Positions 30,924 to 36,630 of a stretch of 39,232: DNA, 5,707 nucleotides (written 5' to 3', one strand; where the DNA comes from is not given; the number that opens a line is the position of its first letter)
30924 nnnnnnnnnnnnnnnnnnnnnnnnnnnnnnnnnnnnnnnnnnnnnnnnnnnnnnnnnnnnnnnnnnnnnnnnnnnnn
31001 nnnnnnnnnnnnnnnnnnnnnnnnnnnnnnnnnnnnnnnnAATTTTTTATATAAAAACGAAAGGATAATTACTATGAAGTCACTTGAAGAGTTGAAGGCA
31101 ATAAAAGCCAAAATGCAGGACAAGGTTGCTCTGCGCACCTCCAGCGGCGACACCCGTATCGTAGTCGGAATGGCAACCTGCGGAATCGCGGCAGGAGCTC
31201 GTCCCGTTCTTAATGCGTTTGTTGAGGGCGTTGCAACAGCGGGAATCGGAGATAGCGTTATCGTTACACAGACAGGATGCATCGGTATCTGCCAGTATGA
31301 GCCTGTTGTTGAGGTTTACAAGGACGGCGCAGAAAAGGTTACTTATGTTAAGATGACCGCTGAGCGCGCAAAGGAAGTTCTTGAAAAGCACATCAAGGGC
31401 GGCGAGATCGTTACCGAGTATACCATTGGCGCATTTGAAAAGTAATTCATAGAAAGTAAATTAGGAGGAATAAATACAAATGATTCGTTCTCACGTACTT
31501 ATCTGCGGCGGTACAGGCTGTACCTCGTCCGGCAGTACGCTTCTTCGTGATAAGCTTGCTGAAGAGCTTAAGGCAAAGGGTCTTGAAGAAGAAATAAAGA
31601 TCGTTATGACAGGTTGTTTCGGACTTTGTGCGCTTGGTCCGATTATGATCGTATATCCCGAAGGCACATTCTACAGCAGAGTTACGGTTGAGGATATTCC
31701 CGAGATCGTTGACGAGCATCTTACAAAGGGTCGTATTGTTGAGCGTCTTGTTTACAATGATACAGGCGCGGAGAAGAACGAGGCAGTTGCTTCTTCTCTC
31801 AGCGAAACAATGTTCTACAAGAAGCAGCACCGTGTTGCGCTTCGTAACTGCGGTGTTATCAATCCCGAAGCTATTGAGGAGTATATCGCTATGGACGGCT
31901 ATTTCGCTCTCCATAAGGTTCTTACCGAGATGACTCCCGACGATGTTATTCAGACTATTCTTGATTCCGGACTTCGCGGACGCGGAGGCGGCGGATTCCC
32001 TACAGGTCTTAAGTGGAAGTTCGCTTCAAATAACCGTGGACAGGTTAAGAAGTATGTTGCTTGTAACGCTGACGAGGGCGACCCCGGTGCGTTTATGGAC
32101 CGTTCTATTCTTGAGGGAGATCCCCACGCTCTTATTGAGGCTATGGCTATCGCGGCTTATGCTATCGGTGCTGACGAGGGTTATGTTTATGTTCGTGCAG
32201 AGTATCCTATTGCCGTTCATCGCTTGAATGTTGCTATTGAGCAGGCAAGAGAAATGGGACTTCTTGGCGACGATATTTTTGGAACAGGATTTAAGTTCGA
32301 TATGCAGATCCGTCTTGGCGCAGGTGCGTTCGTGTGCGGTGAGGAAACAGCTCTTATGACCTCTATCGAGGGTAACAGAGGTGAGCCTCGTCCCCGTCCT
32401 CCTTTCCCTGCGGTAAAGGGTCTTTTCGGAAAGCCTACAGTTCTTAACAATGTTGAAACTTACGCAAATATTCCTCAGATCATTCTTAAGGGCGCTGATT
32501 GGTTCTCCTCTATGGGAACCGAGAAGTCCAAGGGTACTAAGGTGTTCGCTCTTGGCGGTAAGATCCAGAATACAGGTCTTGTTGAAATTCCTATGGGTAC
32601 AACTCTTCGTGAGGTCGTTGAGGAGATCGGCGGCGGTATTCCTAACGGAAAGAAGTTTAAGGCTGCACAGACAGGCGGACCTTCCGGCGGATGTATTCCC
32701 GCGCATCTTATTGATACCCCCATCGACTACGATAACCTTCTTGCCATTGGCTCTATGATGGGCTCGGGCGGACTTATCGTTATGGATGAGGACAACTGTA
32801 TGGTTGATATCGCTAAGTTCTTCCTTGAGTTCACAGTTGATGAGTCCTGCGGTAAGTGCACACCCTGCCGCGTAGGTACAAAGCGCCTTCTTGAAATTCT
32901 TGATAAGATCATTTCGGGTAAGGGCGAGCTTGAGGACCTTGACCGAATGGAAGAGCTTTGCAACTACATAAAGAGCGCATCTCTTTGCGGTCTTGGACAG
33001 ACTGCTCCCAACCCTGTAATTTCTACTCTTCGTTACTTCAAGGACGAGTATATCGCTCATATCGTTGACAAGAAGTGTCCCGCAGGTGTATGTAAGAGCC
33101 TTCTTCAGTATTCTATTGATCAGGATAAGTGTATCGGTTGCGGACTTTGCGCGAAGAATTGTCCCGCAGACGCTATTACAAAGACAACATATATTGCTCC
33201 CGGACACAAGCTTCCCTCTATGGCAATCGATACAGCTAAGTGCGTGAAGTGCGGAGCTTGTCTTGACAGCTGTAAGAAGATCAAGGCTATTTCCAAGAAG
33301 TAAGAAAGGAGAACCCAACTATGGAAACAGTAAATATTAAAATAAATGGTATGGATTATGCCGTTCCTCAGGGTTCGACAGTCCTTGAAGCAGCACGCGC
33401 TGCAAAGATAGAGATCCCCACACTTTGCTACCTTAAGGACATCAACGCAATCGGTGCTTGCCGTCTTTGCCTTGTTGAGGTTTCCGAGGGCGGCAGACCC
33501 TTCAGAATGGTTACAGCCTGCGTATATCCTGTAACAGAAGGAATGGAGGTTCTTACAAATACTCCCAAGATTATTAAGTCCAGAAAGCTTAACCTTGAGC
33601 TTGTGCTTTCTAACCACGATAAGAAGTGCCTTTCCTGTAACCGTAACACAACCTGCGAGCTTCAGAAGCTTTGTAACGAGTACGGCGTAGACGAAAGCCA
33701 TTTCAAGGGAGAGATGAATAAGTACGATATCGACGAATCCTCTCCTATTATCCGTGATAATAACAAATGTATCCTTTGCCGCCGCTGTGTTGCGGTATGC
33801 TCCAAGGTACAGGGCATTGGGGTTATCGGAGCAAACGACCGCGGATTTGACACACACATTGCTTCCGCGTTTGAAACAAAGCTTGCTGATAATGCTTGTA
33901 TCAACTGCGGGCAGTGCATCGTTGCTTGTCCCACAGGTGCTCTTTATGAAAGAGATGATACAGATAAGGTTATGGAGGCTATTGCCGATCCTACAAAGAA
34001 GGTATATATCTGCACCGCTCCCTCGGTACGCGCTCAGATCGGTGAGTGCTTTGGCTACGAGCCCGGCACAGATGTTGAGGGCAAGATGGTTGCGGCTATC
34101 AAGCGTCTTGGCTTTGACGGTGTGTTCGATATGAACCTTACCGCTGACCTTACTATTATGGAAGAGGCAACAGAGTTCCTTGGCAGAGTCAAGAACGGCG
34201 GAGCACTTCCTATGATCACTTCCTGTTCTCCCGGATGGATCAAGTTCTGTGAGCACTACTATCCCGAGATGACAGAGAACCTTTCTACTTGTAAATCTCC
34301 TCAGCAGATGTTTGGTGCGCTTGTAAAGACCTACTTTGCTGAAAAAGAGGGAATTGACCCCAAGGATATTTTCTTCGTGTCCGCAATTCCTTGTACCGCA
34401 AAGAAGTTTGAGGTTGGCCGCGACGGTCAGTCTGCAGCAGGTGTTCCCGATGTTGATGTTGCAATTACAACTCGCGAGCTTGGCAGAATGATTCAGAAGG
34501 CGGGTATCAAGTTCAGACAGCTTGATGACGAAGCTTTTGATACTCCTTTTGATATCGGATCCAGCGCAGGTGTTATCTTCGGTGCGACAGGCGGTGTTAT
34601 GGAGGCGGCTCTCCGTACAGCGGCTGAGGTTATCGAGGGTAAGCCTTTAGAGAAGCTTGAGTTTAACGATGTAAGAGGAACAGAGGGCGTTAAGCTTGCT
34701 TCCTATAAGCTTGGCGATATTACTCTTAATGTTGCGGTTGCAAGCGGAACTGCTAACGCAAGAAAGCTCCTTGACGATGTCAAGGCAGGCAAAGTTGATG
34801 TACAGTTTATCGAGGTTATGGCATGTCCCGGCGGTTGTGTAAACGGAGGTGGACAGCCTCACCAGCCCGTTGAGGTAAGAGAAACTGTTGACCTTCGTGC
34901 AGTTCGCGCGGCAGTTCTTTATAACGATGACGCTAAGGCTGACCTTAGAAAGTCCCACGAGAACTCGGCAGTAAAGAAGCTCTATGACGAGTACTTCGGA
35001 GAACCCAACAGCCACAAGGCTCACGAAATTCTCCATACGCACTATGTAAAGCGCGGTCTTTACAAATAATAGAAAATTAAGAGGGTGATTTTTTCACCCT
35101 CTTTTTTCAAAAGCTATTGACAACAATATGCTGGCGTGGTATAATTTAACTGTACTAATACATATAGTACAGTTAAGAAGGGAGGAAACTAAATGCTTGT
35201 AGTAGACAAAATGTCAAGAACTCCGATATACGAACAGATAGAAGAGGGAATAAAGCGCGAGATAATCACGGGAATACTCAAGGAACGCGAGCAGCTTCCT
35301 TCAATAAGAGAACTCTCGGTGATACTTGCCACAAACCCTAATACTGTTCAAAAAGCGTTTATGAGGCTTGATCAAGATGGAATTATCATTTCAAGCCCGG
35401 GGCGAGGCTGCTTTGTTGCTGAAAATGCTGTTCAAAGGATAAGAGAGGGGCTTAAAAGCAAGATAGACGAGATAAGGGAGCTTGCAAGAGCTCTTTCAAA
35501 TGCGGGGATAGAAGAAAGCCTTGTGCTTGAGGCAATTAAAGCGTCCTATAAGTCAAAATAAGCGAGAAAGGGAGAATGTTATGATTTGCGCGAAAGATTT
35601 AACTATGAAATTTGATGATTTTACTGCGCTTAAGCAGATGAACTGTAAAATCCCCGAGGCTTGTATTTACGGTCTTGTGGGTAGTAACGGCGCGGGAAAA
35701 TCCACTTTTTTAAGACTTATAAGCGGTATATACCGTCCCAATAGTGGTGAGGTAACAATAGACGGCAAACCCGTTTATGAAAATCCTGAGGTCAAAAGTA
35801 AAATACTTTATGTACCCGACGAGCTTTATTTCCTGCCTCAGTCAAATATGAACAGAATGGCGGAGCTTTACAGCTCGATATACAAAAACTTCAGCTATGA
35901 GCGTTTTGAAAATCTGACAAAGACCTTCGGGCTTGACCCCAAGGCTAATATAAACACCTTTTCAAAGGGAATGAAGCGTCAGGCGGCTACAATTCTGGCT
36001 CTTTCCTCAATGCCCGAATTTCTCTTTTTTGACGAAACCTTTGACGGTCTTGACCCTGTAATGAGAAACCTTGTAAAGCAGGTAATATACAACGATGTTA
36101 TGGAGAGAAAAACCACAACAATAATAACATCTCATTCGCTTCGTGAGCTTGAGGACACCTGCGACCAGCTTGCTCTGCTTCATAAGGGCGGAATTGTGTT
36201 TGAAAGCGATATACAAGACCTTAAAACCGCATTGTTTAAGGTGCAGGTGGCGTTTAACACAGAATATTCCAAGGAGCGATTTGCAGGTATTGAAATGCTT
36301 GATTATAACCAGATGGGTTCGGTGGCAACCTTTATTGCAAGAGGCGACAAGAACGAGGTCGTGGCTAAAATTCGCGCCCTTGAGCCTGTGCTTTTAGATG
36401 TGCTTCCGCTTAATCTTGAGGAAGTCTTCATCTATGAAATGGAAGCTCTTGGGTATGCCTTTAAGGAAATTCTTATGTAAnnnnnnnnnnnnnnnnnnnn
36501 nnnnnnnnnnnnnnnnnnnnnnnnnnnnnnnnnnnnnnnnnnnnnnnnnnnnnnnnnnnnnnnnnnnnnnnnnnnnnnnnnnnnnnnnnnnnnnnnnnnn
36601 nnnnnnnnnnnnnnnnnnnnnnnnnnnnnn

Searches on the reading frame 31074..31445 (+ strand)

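Call 65: search_protein_families(library=pfam, proteins=[window:31074-31445:+], max_evalue=0.001)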
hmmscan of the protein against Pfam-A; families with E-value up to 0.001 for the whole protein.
window:31074-31445:+ (123 aa): 1 family
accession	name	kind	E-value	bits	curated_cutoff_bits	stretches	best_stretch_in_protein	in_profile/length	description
PF01257.25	2Fe-2S_thioredx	-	0.00013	22.3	24.8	1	23-105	62-143/145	Thioredoxin-like [2Fe-2S] ferredoxin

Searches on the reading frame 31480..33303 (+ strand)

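Call 65: search_protein_families(library=pfam, proteins=[window:31480-33303:+], max_evalue=0.001)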
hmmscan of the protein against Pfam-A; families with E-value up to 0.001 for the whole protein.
window:31480-33303:+ (607 aa): 13 families
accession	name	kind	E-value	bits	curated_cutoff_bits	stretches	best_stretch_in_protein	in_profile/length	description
PF01512.22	Complex1_51K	-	7.2e-45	153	31.2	1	161-332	2-149/150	Nuo51 FMN-binding domain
PF10589.14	NADH_4Fe-4S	-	4.5e-35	119.8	23.5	1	443-527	1-85/85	NADH-ubiquinone oxidoreductase-F iron-sulfur binding region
PF00037.32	Fer4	-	3.6e-10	39.7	21.1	1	545-567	2-24/24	4Fe-4S binding domain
PF12797.12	Fer4_2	-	4.6e-09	36.1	24.5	1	546-563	5-22/22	4Fe-4S binding domain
PF12838.12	Fer4_7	-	6.9e-09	36.5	27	1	550-599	1-49/52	4Fe-4S dicluster domain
PF12837.12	Fer4_6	-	1e-07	32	25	1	546-566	4-24/24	4Fe-4S binding domain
PF10531.15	SLBB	-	3.1e-07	30.6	27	1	357-404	3-53/55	SLBB domain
PF01257.25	2Fe-2S_thioredx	-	3.2e-07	30.7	24.8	1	4-79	66-143/145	Thioredoxin-like [2Fe-2S] ferredoxin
PF13237.11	Fer4_10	-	7.7e-06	26.2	25.5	1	545-598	3-52/53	4Fe-4S dicluster domain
PF13187.11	Fer4_9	-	8.3e-06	26.2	27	1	550-603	1-51/52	4Fe-4S dicluster domain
PF14697.11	Fer4_21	-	8.7e-06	26.2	35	1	546-567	3-27/59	4Fe-4S dicluster domain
PF06999.17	Suc_Fer-like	-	0.00015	22.3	34.9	1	5-90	98-188/191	Sucrase/ferredoxin-like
PF25160.1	LdpA_Fe-S-bd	-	0.00033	20.8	27.6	1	532-571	12-48/49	LdpA Fe-S cluster-binding domain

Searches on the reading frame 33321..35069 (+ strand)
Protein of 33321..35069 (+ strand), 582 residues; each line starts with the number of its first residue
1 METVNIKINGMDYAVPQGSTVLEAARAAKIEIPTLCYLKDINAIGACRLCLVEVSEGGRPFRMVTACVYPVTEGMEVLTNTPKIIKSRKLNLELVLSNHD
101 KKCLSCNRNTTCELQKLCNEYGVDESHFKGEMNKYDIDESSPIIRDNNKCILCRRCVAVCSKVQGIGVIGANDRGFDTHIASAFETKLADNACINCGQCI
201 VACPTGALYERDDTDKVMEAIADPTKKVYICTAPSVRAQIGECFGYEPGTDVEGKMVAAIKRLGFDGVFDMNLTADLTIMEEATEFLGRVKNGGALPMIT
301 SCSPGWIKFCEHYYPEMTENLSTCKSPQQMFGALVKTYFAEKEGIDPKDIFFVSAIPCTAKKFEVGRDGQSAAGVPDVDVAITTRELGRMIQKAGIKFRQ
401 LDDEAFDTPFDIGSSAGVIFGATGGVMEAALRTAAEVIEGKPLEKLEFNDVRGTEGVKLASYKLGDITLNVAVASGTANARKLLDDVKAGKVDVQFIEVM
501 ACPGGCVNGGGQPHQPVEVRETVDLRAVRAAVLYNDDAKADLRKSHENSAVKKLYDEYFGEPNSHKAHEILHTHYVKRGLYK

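Call 65: search_protein_families(library=pfam, proteins=[window:33321-35069:+], max_evalue=0.001)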
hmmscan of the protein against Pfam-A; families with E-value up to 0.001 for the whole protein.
window:33321-35069:+ (582 aa): 12 families
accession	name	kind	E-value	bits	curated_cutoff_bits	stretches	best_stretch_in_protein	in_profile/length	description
PF02906.19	Fe_hyd_lg_C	-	1.6e-94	316.5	22.1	1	226-510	1-245/245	Iron only hydrogenase large subunit, C-terminal domain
PF02256.22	Fe_hyd_SSU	-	5.8e-26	90.7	24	1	524-578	2-56/56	Iron hydrogenase small subunit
PF13510.11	Fer2_4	-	3.5e-20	72.3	22.8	1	2-81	2-81/82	2Fe-2S iron-sulfur cluster binding domain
PF10588.14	NADH-G_4Fe-4S_3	-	2.5e-15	56.2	27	1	88-127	1-40/40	NADH-ubiquinone oxidoreductase-G iron-sulfur binding region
PF00111.32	Fer2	-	1.6e-08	34.8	21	1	12-57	9-50/77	2Fe-2S iron-sulfur cluster binding domain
PF12838.12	Fer4_7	-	3.8e-08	34.1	27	1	149-207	1-52/52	4Fe-4S dicluster domain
PF13237.11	Fer4_10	-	2.5e-07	30.9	25.5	1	190-216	6-34/53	4Fe-4S dicluster domain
PF22117.2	Fer4_Nqo3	-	5.3e-07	30.2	27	1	145-208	6-66/67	NADH-quinone oxidoreductase subunit 3, ferredoxin-like domain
PF13187.11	Fer4_9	-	2.1e-06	28.1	27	1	192-207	36-51/52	4Fe-4S dicluster domain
PF12837.12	Fer4_6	-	6.6e-06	26.3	25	1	191-208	7-24/24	4Fe-4S binding domain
PF00037.32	Fer4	-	9.3e-06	25.7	21.1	1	192-209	7-24/24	4Fe-4S binding domain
PF12797.12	Fer4_2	-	0.00056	20.2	24.5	0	143-160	3-20/22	4Fe-4S binding domain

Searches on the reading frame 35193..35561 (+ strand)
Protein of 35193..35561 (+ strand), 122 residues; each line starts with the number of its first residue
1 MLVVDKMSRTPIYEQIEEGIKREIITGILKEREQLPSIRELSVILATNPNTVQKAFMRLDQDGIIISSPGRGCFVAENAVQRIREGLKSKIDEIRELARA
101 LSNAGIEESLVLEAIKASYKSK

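Call 65: search_protein_families(library=pfam, proteins=[window:35193-35561:+], max_evalue=0.001)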
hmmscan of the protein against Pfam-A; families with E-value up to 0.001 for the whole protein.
window:35193-35561:+ (122 aa): 1 family
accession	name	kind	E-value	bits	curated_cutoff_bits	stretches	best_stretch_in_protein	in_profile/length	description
PF00392.27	GntR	-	4.2e-15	55.6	27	1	13-75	2-64/64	Bacterial regulatory proteins, gntR family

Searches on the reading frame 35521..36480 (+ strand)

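Call 65: search_protein_families(library=pfam, proteins=[window:35521-36480:+], max_evalue=0.001)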
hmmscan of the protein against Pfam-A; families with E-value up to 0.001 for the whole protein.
window:35521-36480:+ (319 aa): 2 families
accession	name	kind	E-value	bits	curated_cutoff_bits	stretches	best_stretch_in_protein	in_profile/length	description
PF00005.33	ABC_tran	-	5.6e-22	79.3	25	1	37-174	1-136/137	ABC transporter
PF13304.12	AAA_21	-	1.6e-13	51.9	27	1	137-209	228-302/304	AAA domain, putative AbiEii toxin, Type IV TA system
